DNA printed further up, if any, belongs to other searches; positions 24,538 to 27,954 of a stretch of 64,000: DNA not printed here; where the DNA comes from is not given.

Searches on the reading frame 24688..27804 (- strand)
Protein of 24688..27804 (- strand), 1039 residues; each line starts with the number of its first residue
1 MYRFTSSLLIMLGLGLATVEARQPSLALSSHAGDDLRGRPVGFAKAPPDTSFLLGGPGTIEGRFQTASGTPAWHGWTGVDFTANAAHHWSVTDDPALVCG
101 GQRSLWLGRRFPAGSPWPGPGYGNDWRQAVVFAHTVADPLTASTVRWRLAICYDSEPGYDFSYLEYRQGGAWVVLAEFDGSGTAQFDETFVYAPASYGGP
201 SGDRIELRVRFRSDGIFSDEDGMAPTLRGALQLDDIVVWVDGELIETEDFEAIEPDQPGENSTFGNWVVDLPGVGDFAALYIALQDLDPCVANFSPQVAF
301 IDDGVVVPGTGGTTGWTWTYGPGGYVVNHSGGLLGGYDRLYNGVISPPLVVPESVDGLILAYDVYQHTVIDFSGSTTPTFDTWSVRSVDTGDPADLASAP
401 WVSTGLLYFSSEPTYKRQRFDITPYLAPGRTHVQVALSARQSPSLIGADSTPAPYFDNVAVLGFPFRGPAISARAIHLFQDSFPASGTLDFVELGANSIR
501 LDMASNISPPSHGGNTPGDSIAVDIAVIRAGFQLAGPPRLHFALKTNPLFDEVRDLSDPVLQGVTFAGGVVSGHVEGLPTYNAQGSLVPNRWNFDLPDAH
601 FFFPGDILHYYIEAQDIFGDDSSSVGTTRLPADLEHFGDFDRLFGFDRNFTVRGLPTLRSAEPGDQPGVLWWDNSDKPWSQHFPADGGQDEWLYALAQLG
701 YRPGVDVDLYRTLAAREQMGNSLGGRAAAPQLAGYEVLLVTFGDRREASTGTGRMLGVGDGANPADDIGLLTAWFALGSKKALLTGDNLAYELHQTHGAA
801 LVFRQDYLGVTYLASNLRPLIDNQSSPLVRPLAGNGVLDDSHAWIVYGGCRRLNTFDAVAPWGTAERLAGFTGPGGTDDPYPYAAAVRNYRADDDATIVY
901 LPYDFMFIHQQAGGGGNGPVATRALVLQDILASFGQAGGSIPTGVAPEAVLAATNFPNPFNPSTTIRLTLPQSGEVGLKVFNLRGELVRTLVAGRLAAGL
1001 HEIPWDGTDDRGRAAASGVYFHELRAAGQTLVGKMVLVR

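Call 38: search_protein_families(library=pfam, proteins=[window:24688-27804:-], max_evalue=0.0001)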
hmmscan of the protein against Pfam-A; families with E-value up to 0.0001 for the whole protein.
window:24688-27804:- (1039 aa): 1 family
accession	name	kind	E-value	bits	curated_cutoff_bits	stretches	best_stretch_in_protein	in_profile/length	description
PF13860.13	FlgD_ig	-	7.4e-10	39.1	27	1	965-1021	13-70/79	FlgD Ig-like domain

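Call 55: search_protein_families(library=ncbifam, proteins=[window:24688-27804:-], max_evalue=0.001)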
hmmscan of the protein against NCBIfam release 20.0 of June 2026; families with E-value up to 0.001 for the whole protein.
window:24688-27804:- (1039 aa): 5 families
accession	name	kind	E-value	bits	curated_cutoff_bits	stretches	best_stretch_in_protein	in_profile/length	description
NF005176.1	PRK06655.1-1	equivalog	4.8e-07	29.9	230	1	972-1027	95-150/197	flagellar hook assembly protein FlgD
NF033707.1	T9SS_sortase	equivalog_domain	2.1e-06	25.6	420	1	952-1026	998-1077/1095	type IX secretion system sortase PorU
NF052323.1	T9SSA_dep_M6i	equivalog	1.1e-05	23.6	600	1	954-1027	959-1027/1043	T9SS-dependent M6-like inactivated metalloprotease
NF009276.0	PRK12633.1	equivalog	6.8e-05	22.7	383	1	974-1026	129-181/234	flagellar basal body rod modification protein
TIGR04183.1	Por_Secre_tail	domain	9.9e-05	22.3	23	1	956-1036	2-70/72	T9SS type A sorting domain-containing protein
